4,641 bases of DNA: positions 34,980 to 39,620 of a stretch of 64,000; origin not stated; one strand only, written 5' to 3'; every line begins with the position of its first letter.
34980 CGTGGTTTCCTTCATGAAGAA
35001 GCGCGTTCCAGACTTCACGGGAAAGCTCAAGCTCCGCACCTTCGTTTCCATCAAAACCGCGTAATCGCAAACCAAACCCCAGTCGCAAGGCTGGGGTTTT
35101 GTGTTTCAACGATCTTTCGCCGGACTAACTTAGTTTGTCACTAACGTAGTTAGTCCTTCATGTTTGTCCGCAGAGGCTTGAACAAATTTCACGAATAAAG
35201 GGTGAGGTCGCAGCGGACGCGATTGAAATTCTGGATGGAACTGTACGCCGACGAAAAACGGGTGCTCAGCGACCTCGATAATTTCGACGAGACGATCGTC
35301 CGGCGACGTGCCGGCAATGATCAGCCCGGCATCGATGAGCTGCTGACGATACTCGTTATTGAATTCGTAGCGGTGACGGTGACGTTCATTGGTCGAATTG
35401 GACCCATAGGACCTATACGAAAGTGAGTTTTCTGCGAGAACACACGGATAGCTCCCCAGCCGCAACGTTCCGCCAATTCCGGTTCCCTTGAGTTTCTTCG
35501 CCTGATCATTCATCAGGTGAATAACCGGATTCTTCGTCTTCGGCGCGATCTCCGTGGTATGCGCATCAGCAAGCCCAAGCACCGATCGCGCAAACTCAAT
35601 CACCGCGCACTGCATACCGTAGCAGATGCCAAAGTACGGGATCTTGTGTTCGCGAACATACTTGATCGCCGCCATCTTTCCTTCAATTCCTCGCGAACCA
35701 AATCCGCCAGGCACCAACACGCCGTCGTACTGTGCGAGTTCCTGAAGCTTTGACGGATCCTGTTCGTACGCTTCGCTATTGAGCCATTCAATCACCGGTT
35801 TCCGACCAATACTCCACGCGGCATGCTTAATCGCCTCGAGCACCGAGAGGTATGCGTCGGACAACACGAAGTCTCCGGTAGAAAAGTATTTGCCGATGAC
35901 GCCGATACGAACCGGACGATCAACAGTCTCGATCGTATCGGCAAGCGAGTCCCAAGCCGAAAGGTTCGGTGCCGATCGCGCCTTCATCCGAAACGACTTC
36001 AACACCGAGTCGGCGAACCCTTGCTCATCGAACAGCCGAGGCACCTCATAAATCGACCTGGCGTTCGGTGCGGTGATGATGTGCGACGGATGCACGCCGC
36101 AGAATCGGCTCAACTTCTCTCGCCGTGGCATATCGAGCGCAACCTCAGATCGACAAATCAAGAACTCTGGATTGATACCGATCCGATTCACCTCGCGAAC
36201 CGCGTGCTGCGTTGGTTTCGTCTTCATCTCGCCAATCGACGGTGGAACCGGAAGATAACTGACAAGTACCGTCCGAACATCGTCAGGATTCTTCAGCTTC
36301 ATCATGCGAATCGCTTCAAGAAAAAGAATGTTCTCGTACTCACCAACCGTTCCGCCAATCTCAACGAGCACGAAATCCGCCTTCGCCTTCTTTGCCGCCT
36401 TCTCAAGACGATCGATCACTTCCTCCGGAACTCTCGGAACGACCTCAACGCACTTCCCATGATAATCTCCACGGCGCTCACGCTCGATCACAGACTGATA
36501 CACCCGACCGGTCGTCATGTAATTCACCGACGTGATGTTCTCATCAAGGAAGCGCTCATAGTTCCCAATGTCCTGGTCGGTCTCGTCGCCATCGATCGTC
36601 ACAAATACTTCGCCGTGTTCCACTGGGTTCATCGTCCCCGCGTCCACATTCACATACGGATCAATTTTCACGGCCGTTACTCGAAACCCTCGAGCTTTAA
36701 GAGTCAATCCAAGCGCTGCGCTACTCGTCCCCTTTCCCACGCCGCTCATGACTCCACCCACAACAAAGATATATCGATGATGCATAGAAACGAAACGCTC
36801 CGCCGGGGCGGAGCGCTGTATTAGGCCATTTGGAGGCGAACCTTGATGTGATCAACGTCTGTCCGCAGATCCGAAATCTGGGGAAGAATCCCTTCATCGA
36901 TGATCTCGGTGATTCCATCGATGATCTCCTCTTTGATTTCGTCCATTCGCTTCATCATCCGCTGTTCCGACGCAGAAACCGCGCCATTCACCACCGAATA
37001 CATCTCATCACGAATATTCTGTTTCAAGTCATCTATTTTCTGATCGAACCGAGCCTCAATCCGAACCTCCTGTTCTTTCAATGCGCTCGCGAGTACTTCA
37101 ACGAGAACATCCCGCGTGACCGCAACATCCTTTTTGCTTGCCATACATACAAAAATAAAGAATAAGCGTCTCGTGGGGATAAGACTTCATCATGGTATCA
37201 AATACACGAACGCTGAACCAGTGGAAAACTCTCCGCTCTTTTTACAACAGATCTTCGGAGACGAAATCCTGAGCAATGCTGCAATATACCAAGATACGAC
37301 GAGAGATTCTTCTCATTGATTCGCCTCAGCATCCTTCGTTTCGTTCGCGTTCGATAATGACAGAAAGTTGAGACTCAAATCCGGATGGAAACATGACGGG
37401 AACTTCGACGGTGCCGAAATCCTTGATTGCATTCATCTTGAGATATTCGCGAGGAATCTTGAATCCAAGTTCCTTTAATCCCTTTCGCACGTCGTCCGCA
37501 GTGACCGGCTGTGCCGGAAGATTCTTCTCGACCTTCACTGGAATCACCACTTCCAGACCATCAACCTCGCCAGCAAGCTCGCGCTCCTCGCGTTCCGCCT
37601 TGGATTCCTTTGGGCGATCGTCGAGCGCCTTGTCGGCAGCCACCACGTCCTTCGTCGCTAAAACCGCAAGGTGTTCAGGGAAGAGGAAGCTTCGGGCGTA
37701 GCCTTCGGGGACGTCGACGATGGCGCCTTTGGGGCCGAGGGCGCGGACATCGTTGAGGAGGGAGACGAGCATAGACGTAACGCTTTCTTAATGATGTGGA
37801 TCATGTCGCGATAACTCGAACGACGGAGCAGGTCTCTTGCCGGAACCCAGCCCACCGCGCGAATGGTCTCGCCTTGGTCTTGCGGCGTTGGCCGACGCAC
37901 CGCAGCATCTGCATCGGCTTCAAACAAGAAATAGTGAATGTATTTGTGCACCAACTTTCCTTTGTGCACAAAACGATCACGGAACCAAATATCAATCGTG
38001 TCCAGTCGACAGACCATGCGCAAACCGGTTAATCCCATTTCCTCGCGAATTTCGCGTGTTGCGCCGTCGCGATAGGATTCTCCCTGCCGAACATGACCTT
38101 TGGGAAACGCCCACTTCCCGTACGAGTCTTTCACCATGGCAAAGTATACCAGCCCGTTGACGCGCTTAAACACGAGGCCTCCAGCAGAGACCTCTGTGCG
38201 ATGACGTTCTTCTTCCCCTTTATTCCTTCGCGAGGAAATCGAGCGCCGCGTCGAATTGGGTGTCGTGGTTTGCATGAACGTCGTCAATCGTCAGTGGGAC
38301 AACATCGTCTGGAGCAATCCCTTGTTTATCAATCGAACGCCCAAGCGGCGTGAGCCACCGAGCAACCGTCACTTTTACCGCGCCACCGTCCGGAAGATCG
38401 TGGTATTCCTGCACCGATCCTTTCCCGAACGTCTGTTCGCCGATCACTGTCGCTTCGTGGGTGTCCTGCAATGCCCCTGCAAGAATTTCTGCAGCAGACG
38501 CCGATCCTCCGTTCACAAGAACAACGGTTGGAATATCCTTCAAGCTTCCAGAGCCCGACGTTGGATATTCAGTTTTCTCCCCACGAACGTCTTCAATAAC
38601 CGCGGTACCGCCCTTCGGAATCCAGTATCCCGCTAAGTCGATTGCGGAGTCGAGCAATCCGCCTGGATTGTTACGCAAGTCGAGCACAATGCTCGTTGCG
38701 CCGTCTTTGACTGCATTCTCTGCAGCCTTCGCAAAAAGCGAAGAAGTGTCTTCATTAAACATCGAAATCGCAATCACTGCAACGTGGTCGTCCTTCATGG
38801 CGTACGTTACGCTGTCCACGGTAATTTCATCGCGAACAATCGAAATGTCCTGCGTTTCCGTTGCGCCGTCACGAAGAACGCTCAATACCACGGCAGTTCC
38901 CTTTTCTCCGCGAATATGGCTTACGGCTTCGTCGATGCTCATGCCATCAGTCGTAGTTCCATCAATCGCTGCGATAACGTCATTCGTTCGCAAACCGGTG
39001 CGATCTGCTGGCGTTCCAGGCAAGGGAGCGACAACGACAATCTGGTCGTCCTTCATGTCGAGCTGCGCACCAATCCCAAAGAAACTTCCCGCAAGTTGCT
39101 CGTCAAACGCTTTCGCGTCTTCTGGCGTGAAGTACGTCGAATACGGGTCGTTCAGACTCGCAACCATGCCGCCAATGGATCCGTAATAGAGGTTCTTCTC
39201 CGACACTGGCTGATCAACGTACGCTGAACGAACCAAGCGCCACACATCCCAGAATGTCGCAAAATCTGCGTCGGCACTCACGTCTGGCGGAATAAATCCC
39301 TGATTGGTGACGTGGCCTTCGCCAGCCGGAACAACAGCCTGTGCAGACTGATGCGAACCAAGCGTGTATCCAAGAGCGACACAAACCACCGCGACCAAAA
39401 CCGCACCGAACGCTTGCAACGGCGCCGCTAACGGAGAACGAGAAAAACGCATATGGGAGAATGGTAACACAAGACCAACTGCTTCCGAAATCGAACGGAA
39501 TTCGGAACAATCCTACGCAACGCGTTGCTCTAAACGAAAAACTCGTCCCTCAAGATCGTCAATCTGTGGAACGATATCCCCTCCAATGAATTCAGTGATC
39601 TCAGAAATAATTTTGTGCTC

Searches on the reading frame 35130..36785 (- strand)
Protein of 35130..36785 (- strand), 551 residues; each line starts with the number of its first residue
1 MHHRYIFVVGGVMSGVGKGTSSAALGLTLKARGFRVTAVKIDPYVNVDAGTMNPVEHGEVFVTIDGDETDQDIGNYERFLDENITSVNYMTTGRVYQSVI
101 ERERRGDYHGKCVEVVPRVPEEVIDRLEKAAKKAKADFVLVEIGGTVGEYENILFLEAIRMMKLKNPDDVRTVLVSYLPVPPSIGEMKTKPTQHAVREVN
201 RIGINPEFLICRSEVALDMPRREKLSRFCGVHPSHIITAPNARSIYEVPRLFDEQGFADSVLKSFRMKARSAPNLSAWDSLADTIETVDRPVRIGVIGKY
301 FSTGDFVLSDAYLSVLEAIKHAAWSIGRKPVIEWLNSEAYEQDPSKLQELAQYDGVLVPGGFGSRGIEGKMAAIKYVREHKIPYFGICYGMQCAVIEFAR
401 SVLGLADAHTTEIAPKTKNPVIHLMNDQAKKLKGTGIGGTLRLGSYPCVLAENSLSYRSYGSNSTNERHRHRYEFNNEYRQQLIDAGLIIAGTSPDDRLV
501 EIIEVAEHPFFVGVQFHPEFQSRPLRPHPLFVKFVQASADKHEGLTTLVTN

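Call 52: search_protein_families(library=pfam, proteins=[window:35130-36785:-], max_evalue=0.001)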
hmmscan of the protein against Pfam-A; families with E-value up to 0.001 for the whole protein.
window:35130-36785:- (551 aa): 4 families
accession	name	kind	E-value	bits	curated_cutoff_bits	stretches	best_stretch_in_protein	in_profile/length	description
PF06418.20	CTP_synth_N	-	7.6e-103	343.9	26.1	1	4-266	1-264/265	CTP synthase N-terminus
PF00117.34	GATase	-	5.1e-41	140.9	22.8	1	308-536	2-189/190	Glutamine amidotransferase class-I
PF07722.19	Peptidase_C26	-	8.4e-09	35.9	20.5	1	371-519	95-219/219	Peptidase C26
PF01656.29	CbiA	-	1.1e-06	29.1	25.4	1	9-123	3-54/125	CobQ/CobB/MinD/ParA nucleotide binding domain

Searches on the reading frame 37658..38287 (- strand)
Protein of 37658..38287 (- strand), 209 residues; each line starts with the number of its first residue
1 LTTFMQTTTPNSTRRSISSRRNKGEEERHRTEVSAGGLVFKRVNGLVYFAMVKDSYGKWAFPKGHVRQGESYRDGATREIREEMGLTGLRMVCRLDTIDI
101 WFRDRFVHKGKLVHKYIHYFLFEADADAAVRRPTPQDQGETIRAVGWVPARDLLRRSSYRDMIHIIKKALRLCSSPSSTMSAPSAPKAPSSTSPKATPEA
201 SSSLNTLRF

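Call 52: search_protein_families(library=pfam, proteins=[window:37658-38287:-], max_evalue=0.001)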
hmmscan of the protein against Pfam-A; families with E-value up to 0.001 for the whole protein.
window:37658-38287:- (209 aa): 1 family
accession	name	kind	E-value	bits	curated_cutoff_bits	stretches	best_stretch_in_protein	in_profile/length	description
PF00293.34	NUDIX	-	1.1e-15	58.2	21.1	1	51-161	22-126/134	NUDIX domain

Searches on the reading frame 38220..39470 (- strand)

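Call 52: search_protein_families(library=pfam, proteins=[window:38220-39470:-], max_evalue=0.001)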
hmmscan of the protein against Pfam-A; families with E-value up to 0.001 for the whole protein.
window:38220-39470:- (416 aa): 5 families
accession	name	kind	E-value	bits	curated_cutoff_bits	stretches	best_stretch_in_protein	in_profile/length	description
PF03572.23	Peptidase_S41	-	3.8e-50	170.1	24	1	230-390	2-164/165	Peptidase family S41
PF13180.12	PDZ_2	-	9.8e-13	48.6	27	1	133-210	3-79/80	PDZ domain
PF17820.7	PDZ_6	-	9.3e-10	38.5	27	1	145-200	1-54/54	PDZ domain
PF22694.1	CtpB_N-like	-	3.9e-09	37.3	27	1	68-114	36-81/85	Activating protease CtpB N-terminal domain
PF00595.29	PDZ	-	4.1e-09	37.1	23.2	1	132-196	11-78/81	PDZ domain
